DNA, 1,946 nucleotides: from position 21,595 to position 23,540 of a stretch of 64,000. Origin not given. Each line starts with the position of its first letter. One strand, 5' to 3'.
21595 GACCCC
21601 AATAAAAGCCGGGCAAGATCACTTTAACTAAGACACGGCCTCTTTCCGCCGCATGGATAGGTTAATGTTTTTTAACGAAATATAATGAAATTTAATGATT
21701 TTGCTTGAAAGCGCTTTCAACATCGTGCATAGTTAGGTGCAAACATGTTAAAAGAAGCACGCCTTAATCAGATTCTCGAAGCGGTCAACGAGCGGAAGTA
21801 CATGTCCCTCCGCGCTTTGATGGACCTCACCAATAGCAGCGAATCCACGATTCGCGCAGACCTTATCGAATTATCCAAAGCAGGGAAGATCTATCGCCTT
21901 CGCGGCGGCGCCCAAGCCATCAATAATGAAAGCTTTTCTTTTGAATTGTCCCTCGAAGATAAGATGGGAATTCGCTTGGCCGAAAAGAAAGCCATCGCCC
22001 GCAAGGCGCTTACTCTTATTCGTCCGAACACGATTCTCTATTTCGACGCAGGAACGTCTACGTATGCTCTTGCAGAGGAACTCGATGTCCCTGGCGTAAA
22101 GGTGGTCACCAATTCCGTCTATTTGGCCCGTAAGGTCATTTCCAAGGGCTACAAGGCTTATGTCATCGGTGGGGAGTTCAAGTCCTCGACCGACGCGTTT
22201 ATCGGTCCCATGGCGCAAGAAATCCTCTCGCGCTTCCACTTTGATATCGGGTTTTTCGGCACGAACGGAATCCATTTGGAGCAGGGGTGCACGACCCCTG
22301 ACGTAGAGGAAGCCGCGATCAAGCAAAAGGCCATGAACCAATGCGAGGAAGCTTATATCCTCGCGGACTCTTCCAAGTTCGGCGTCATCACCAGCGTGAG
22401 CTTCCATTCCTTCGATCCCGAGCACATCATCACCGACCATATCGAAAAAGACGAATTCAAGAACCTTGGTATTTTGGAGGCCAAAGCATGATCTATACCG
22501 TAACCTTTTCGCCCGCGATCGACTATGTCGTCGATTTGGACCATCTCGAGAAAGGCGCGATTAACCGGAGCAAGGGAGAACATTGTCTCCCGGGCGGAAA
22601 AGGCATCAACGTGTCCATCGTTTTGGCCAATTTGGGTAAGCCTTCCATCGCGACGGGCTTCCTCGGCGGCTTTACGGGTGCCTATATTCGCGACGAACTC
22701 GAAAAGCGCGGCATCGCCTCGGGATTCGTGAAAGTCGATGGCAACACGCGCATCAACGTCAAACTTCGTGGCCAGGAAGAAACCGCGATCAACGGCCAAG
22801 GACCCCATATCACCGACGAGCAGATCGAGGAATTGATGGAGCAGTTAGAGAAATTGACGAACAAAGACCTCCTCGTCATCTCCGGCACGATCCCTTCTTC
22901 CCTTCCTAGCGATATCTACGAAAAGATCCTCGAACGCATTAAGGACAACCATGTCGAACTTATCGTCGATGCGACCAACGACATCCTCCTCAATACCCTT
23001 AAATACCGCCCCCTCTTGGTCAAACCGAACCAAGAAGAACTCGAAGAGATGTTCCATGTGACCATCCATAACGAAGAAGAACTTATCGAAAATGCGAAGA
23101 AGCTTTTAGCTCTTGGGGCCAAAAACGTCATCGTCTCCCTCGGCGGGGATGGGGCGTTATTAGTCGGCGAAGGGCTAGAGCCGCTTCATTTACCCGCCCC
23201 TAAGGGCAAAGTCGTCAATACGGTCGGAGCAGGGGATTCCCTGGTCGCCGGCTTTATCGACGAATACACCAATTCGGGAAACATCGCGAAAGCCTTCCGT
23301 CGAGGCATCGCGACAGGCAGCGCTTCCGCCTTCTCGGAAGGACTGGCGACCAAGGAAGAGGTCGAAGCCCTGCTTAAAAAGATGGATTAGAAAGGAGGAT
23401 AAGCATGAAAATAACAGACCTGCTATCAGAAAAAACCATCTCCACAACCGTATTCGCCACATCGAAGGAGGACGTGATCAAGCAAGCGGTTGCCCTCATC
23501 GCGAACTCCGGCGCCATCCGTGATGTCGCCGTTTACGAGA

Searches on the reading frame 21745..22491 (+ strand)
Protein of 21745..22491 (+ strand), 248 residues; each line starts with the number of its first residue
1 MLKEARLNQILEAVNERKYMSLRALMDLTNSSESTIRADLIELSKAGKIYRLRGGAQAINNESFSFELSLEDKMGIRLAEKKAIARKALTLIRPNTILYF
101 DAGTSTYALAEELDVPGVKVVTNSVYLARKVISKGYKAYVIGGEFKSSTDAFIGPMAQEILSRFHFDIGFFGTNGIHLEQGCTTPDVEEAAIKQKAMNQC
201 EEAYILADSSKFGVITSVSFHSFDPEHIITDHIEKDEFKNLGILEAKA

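Call 10: search_protein_families(library=pfam, proteins=[window:21745-22491:+], max_evalue=0.0001)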
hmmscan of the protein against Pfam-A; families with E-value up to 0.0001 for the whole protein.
window:21745-22491:+ (248 aa): 3 families
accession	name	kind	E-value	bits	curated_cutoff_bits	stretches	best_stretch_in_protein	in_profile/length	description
PF00455.28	DeoRC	-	3.1e-46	157.7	31.8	1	79-231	4-159/160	DeoR C terminal sensor domain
PF08220.18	HTH_DeoR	-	8.6e-14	51.5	21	1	6-60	1-55/57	DeoR-like helix-turn-helix domain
PF08279.18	HTH_11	-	8.7e-06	26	25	1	6-54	1-51/55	HTH domain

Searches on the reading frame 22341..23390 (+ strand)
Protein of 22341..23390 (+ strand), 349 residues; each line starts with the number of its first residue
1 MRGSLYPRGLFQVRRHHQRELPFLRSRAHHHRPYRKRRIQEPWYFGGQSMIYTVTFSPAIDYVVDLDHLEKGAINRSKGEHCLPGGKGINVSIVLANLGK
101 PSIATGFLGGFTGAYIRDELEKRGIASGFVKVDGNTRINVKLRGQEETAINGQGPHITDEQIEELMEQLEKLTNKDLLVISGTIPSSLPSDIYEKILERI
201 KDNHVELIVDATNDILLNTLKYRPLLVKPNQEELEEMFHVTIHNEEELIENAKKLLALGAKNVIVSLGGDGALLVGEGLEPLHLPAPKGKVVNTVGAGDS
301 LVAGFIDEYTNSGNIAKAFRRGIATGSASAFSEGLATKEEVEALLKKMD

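Call 10: search_protein_families(library=pfam, proteins=[window:22341-23390:+], max_evalue=0.0001)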
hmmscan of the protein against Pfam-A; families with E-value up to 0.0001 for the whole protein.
window:22341-23390:+ (349 aa): 2 families
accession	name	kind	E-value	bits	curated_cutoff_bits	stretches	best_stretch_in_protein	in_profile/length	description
PF00294.29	PfkB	-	2.3e-56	191.8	25.8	1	58-338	5-298/302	pfkB family carbohydrate kinase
PF08543.17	Phos_pyr_kin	-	3e-07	30.5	27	1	206-321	102-223/246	Phosphomethylpyrimidine kinase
